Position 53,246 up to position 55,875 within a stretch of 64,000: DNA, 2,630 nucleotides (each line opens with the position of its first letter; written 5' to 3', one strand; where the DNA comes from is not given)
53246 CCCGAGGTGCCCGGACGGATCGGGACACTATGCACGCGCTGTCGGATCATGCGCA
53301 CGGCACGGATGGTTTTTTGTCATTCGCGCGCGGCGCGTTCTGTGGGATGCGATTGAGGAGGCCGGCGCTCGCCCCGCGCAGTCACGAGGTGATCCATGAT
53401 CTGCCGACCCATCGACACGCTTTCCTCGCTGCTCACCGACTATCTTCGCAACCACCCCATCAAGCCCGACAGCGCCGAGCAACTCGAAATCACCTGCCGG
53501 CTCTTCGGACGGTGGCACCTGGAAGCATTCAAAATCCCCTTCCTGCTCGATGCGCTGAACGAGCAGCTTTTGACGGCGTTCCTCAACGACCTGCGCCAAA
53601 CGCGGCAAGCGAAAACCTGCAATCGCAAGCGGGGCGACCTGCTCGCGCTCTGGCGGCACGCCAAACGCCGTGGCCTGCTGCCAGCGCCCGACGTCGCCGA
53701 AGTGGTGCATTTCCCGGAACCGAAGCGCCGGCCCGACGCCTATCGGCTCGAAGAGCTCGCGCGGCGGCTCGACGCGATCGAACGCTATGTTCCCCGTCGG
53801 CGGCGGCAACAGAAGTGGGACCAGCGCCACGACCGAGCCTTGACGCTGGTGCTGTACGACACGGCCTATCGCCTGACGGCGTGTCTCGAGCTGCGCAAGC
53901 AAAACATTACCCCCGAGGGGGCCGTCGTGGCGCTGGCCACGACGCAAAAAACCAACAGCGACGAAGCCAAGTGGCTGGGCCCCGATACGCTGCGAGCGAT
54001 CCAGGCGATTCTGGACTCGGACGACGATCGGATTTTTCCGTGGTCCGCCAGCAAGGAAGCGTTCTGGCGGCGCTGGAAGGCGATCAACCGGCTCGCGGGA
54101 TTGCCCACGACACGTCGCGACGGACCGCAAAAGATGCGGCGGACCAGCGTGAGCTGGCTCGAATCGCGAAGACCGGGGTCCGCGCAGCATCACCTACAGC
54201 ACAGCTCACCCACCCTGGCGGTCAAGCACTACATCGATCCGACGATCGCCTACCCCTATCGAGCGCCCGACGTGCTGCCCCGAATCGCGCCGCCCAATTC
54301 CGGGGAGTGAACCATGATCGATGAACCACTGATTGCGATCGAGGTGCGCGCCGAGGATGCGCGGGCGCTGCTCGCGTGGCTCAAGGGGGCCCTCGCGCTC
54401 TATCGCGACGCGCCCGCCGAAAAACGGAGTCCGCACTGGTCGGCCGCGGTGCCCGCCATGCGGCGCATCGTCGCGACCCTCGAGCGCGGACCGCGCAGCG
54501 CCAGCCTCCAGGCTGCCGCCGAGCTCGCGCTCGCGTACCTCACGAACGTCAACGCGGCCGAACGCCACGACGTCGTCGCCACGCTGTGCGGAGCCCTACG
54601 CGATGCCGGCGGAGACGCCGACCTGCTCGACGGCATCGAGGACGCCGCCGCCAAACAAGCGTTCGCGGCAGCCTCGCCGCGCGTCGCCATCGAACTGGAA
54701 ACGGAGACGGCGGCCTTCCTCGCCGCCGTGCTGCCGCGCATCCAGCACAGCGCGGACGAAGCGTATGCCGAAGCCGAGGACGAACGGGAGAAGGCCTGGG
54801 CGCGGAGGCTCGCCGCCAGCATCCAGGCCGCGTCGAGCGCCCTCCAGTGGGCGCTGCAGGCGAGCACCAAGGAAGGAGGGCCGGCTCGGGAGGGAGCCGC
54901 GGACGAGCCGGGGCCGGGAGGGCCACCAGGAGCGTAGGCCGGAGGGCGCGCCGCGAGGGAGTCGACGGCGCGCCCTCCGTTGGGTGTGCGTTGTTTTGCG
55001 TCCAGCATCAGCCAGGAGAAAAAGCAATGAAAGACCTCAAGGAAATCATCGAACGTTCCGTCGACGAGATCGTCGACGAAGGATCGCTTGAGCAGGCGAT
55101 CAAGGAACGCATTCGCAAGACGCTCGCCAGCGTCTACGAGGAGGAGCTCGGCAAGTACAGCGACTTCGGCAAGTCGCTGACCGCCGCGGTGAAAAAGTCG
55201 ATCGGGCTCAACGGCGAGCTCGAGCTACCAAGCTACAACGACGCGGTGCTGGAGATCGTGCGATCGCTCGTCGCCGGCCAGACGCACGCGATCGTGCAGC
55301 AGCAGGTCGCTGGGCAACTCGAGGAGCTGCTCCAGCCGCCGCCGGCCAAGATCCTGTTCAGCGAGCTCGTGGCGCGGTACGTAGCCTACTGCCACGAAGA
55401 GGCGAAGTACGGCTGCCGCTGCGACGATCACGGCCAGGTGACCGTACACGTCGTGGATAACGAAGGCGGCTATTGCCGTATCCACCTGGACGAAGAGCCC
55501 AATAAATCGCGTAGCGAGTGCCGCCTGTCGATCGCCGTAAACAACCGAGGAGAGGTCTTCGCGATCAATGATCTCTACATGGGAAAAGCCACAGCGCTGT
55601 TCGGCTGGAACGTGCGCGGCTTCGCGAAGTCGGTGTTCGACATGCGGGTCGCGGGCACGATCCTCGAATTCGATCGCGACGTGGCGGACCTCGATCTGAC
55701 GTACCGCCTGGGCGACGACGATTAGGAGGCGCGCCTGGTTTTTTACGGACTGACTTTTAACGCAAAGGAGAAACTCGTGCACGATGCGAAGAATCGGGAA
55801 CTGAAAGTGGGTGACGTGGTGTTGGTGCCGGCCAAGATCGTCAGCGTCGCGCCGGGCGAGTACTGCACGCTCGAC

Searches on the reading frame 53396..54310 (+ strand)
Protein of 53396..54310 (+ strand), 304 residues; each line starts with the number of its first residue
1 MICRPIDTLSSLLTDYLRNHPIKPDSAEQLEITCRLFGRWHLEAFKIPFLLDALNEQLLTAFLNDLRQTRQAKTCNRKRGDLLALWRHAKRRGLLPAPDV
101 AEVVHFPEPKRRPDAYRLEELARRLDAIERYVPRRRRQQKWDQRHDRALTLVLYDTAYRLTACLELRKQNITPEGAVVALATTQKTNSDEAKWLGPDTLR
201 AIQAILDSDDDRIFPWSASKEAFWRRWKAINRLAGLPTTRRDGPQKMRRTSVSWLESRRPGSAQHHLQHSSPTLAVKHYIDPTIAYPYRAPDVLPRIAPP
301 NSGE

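Call 29: search_protein_families(library=pfam, proteins=[window:53396-54310:+], max_evalue=0.01)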
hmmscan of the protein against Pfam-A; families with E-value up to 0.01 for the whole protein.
window:53396-54310:+ (304 aa): 1 family
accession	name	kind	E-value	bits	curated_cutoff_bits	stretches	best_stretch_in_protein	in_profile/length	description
PF00589.27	Phage_integrase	-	6.5e-08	33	27.1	1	142-282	20-168/172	Phage integrase family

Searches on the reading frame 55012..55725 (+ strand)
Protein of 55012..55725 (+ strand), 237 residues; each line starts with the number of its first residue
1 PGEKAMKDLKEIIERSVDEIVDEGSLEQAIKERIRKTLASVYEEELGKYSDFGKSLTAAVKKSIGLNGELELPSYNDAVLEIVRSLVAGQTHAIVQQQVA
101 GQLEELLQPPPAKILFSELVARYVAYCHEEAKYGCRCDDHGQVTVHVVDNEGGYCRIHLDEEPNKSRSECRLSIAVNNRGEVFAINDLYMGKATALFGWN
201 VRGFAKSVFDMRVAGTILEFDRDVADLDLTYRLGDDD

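Call 29: search_protein_families(library=pfam, proteins=[window:55012-55725:+], max_evalue=0.01)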
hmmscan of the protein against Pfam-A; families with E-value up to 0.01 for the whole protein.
window:55012-55725:+ (237 aa): 0 families

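Call 78: search_protein_families(library=phrogs, proteins=[window:55012-55725:+], max_evalue=0.01)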
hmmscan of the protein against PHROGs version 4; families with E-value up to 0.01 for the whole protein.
window:55012-55725:+ (237 aa): 1 family
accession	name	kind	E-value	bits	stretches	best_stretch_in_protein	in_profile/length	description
phrog_2600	-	unknown function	3e-38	133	1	5-235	2-234/236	-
